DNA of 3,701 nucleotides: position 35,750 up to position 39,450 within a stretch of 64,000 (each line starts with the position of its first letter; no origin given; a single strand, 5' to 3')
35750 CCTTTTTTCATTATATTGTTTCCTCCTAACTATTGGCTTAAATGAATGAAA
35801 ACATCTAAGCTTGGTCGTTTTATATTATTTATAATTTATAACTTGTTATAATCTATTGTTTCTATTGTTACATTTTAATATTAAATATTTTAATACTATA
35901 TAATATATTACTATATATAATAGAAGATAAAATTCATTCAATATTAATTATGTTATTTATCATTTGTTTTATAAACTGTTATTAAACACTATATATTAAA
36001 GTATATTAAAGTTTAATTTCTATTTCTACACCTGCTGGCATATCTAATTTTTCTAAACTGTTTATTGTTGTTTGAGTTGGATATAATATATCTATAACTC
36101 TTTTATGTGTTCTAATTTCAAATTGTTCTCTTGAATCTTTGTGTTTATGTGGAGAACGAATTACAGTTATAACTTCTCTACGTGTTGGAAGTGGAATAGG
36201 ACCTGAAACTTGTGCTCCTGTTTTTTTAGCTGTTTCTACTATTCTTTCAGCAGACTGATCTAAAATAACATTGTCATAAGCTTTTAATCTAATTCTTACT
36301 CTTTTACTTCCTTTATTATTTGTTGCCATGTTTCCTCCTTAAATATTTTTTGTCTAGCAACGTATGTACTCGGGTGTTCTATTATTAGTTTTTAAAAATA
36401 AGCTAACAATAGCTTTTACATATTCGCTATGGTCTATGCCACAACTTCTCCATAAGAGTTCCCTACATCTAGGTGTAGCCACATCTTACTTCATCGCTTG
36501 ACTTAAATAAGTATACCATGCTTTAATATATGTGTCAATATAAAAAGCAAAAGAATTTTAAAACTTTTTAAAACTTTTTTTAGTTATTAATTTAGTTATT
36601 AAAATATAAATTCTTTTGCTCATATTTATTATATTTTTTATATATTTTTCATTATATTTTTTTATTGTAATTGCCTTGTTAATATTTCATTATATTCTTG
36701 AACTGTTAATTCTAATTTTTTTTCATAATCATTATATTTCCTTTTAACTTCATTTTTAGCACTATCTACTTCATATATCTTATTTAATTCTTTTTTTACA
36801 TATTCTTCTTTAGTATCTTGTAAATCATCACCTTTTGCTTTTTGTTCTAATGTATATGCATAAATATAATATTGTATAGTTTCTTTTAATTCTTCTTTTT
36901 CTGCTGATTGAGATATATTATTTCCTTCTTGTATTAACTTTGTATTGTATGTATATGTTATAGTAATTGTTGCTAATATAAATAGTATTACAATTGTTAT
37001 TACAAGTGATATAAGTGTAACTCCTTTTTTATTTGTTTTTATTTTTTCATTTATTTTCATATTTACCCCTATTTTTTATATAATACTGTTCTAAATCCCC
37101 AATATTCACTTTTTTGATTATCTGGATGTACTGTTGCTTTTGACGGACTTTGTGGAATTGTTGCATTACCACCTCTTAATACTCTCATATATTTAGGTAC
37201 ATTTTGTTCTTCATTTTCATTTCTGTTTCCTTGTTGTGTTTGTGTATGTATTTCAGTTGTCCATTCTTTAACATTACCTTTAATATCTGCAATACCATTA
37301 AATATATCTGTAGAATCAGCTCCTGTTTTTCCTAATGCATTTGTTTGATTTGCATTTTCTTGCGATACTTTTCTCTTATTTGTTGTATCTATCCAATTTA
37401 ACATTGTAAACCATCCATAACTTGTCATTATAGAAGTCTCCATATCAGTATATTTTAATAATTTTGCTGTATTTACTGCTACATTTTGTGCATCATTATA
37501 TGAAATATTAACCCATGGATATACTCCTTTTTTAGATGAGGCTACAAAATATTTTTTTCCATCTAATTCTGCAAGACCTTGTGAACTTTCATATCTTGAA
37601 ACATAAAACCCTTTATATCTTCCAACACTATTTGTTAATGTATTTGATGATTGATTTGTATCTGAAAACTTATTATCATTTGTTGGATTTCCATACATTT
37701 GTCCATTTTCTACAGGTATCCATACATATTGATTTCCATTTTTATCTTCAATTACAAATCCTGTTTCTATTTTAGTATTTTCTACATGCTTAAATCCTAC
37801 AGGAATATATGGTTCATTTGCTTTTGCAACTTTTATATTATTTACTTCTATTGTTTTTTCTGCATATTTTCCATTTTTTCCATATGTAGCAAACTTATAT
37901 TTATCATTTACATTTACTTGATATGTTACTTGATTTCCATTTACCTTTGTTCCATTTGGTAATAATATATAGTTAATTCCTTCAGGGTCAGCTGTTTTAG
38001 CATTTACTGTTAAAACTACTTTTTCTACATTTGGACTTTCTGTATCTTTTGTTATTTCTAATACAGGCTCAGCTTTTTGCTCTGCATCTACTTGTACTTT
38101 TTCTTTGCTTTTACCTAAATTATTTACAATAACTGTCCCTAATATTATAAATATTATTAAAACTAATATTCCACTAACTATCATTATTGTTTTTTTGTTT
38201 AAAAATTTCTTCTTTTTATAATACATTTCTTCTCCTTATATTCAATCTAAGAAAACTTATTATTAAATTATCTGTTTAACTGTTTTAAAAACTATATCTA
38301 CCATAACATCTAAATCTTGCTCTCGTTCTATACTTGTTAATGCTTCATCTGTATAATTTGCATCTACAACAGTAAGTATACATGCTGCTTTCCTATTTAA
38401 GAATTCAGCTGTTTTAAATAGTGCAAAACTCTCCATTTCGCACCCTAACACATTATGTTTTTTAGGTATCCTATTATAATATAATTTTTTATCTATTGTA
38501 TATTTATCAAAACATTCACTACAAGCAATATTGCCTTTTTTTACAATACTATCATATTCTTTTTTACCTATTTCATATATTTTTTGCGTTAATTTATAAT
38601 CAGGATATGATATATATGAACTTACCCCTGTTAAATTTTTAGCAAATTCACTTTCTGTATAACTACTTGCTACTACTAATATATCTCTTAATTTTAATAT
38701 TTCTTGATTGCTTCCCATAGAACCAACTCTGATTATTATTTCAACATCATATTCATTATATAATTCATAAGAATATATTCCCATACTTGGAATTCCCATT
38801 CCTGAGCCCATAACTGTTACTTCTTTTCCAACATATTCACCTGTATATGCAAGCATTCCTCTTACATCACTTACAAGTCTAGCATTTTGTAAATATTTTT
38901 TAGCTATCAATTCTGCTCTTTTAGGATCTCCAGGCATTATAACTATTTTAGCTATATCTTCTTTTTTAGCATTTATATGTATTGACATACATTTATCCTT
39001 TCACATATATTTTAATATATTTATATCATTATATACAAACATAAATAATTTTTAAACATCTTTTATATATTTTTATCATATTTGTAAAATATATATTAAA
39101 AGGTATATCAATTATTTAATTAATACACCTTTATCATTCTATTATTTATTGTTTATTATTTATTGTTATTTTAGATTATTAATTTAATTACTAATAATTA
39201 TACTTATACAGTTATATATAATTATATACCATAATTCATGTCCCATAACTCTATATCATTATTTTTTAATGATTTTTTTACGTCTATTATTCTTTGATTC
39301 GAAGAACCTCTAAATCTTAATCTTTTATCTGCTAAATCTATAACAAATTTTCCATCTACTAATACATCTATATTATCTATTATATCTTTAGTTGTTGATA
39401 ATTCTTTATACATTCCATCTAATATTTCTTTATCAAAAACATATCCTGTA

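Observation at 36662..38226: Pilin-like small protein paired with a membrane-anchored FGE-sulfatase-domain protein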

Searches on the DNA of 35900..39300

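Call 52: search_rna_families(source=window, start=35900, end=39300, threshold=evalue, max_evalue=0.1)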
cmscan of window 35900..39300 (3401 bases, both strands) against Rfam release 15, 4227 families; matches with E-value up to 0.1: 0.
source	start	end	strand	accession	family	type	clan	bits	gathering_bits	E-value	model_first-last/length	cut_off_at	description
